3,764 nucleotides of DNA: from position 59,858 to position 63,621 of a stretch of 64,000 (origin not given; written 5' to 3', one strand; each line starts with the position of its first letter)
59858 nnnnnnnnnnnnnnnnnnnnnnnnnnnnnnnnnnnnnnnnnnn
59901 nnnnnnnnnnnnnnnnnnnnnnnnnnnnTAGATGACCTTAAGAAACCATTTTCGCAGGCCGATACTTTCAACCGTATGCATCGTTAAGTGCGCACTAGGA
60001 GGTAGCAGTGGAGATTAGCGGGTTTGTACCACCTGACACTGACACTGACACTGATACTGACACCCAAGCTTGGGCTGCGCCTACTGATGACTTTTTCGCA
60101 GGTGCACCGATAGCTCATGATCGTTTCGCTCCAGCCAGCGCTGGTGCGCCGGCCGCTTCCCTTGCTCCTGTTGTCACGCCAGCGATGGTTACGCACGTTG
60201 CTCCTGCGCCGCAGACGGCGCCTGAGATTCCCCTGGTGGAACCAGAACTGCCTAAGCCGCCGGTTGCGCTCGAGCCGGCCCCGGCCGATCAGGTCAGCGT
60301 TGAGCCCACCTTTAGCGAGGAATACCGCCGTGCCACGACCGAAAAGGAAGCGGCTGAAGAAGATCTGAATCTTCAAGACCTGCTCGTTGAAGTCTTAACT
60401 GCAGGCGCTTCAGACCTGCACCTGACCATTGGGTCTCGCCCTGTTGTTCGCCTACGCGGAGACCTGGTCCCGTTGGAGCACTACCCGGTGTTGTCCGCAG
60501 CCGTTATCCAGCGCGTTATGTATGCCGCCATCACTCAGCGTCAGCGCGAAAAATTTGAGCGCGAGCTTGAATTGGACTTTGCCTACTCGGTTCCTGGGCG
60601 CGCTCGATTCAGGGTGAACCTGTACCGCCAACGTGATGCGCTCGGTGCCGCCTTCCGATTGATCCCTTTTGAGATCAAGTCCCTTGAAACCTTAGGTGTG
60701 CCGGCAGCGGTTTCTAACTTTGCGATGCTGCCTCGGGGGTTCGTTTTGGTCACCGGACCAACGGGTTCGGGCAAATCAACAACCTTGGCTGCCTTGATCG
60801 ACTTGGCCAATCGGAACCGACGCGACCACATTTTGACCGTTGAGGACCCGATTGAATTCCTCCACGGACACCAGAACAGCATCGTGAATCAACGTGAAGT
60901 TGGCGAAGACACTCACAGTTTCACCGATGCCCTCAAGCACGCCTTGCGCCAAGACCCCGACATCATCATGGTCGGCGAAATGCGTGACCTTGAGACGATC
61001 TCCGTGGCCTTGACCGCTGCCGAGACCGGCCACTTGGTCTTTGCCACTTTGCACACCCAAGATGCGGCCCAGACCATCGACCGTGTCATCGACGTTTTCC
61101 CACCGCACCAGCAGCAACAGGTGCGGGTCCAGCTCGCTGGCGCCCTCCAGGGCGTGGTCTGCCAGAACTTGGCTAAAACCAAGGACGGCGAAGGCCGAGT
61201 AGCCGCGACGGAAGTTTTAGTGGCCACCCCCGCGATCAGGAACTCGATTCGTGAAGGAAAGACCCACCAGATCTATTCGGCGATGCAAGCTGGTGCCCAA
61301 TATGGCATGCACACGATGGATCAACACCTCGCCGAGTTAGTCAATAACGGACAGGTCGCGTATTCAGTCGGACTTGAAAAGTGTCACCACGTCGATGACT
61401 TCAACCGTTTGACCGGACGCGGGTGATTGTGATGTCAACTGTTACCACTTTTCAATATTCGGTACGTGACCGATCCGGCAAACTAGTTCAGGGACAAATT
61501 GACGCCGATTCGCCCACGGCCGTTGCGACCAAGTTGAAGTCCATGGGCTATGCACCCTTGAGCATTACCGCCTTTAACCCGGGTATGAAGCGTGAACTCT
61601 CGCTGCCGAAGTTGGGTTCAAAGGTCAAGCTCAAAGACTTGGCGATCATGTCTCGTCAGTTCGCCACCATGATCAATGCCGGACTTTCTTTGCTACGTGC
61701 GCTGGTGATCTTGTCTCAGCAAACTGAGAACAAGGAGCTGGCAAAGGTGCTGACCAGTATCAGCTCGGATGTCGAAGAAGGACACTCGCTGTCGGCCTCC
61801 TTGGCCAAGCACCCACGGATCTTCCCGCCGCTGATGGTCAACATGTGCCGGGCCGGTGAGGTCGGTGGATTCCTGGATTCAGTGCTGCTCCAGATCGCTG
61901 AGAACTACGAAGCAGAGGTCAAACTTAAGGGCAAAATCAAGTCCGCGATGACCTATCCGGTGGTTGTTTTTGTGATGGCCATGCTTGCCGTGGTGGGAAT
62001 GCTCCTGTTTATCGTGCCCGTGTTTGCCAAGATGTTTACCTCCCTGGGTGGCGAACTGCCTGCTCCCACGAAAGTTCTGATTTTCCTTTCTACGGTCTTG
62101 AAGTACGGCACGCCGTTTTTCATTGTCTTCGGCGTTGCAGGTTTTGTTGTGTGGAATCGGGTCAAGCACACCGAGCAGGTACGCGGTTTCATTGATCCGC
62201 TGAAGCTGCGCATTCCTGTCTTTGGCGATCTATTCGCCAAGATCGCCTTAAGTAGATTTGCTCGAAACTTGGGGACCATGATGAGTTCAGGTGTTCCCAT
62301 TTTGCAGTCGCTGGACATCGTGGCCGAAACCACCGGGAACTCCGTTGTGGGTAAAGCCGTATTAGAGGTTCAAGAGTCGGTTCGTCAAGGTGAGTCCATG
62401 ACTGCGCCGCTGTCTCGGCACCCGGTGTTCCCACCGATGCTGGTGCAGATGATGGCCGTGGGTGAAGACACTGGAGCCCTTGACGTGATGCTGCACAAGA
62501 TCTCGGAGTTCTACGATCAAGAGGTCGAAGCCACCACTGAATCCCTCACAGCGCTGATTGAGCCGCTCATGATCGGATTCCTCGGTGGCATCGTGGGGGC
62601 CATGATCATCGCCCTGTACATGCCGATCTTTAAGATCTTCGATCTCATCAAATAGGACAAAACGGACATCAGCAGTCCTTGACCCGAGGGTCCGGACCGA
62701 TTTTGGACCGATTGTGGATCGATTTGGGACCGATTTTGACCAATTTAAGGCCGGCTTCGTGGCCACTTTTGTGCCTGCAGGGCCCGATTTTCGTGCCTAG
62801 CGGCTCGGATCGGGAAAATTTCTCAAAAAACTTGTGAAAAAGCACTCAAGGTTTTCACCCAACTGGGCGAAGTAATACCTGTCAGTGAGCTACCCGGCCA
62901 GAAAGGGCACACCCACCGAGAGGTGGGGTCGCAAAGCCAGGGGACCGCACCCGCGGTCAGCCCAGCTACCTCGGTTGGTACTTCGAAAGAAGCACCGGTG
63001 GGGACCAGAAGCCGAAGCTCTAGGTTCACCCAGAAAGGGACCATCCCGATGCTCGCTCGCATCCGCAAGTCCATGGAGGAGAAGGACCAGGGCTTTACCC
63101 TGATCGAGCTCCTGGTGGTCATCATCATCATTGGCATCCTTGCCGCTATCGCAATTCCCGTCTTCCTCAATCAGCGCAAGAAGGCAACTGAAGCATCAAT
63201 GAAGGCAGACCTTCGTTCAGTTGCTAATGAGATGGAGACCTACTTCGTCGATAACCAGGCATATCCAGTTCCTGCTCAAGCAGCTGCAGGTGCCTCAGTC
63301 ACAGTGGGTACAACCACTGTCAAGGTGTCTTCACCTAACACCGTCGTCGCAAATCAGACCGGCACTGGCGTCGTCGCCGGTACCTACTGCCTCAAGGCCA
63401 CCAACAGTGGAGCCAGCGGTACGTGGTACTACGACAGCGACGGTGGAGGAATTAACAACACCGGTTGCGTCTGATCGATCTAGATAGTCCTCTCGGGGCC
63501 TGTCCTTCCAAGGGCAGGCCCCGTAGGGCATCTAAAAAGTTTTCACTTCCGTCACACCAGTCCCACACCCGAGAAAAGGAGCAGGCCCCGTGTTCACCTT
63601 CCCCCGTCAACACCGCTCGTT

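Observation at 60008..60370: PilT with a ~120-aa disordered N-terminal extension encoded partly by a (GACACT)5 microsatellite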

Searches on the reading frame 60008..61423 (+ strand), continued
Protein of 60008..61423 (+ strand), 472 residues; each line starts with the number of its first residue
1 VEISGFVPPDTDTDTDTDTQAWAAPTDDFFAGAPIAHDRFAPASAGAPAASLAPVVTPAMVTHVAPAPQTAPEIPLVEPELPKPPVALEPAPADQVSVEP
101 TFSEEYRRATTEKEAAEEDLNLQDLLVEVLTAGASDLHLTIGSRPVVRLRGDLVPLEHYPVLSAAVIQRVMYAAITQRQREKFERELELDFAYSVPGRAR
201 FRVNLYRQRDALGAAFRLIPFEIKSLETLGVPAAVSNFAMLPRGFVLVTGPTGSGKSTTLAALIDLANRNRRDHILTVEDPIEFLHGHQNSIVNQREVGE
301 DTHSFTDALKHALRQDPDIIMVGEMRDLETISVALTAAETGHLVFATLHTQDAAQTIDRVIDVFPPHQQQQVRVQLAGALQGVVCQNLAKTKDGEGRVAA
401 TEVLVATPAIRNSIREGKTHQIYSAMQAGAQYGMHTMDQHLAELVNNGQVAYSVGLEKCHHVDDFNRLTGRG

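Call 40: search_solved_structures(query=window:60008-61423:+, max_evalue=1e-20)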
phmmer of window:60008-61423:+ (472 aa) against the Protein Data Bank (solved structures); distinct sequences matched with E-value up to 1e-20: 24.
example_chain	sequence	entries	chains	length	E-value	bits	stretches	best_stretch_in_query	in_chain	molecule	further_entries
5zfq_A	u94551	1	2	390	5e-118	398.1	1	120-467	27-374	Twitching motility pilus retraction protein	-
6ojx_A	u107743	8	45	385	8.3e-117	394.1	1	120-468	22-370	Twitching motility pilus retraction ATPase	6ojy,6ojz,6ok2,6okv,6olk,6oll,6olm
3jvu_A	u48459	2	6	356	1.6e-105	356.9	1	122-465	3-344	Twitching mobility protein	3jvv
2ewv_A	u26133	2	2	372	1.4e-103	350.5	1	116-462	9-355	twitching motility protein PilT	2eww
5fl3_A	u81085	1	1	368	2.3e-103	349.8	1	121-465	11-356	PILI RETRACTION PROTEIN PILT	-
2gsz_A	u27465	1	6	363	1.2e-102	347.5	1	120-462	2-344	twitching motility protein PilT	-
9n32_A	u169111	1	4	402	1e-79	271.8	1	122-465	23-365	PilU protein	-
2eyu_A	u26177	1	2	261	3.5e-77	263.5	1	220-463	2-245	twitching motility protein PilT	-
10my_A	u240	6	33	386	1.2e-76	261.7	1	124-465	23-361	PilT/PilU family type 4a pilus ATPase | Twitching motility protein PilT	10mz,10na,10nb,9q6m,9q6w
6geb_A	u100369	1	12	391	3.5e-36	128.4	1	191-427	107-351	DotB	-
1p9r_A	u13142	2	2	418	5.1e-31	111.4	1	123-388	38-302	General secretion pathway protein E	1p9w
4pht_A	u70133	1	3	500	5.4e-31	111.3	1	122-389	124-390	General secretory pathway protein E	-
4kss_A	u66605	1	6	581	1.2e-30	110.1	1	123-364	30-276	Type II secretion system protein E, hemolysin-coregulated protein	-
4ksr_A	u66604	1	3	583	1.2e-30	110.1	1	123-364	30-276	Type II secretion system protein E, Hemolysin-coregulated protein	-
6gef_A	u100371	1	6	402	7.4e-30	107.5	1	105-414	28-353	Type IV secretion system protein DotB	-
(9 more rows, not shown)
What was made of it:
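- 60008..61426 (+): pilT gene: 472-aa type IVa pilus retraction ATPase, stop codon included. The nearest PDB relatives are PilT (5zfq, 6ojx, 3jvu; call 40).
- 60368..61423 (+): PilT core: N-terminal PAS-like domain plus ATPase domain, with Walker A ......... (250-258), Walker B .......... (318-327), His box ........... (340-350) and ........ (409-416). The region aligns with PDB PilT chains from query residue about 120 (call 40).
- Closest known: Canonical PilT retraction ATPases. Same: The core aligns end to end, query residues 120-467 (E 1e-103 to 5e-118; call 40).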

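Call 48: find_encoding_contigs(protein=P0046, flank=1500, max_places=2)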
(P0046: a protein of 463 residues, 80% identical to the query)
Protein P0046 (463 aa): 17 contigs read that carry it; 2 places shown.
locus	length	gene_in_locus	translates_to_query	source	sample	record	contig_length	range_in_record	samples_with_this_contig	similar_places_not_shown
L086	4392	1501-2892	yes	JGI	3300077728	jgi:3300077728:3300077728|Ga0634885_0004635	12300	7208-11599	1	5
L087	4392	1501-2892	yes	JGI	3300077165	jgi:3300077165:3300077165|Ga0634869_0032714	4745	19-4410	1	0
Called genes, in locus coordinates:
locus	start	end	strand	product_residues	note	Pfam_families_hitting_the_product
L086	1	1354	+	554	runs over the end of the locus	PF05157:MshEN, PF00437:T2SSE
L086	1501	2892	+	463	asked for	PF00437:T2SSE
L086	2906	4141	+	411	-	PF28597:T2SSF_N, PF00482:T2SSF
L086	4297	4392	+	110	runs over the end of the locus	-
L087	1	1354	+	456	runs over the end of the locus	?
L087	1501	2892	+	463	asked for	PF00437:T2SSE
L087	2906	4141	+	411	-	PF28597:T2SSF_N, PF00482:T2SSF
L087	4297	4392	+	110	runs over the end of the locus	-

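Call 49: find_encoding_contigs(protein=P0005, flank=1500, max_places=1)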
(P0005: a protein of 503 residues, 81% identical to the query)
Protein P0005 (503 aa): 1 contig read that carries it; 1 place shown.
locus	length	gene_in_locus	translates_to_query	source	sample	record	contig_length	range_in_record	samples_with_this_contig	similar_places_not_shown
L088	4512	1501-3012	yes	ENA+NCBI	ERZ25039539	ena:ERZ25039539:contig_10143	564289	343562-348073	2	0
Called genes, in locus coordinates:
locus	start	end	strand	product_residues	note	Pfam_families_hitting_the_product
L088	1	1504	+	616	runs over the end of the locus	PF05157:MshEN, PF00437:T2SSE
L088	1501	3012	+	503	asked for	PF00437:T2SSE, PF13401:AAA_22 (faint)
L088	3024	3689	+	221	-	PF28597:T2SSF_N, PF00482:T2SSF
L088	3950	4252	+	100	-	PF00482:T2SSF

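Call 50: find_encoding_contigs(protein=P0081, flank=1500, max_places=1)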
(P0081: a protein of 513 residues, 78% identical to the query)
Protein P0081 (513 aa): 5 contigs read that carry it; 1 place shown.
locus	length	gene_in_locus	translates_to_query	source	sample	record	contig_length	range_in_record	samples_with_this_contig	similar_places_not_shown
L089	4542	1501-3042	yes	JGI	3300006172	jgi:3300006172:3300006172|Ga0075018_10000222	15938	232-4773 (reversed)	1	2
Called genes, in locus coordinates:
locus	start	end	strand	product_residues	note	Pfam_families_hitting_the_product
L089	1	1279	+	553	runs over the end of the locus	PF05157:MshEN, PF00437:T2SSE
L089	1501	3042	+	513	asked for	PF00437:T2SSE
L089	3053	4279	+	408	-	PF28597:T2SSF_N, PF00482:T2SSF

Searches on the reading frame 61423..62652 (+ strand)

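Call 4: search_protein_families(library=pfam, proteins=[window:61423-62652:+], max_evalue=0.01)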
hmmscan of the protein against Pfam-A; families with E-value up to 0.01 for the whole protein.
window:61423-62652:+ (410 aa): 1 family
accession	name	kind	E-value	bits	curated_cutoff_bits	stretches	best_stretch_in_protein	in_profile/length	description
PF00482.28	T2SSF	-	2.2e-68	228.4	25.2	2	77-199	2-125/125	Type II secretion system (T2SS), protein F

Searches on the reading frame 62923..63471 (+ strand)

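Call 4: search_protein_families(library=pfam, proteins=[window:62923-63471:+], max_evalue=0.01)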
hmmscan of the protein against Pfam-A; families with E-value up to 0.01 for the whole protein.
window:62923-63471:+ (183 aa): 2 families
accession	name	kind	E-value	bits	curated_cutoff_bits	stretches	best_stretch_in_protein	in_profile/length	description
PF07963.17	N_methyl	-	3.5e-09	36.3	21.2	1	54-78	3-27/27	Prokaryotic N-terminal methylation motif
PF16732.10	ComP_DUS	-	2.5e-05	25.5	27.3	1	80-164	2-77/87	Type IV minor pilin ComP, DNA uptake sequence receptor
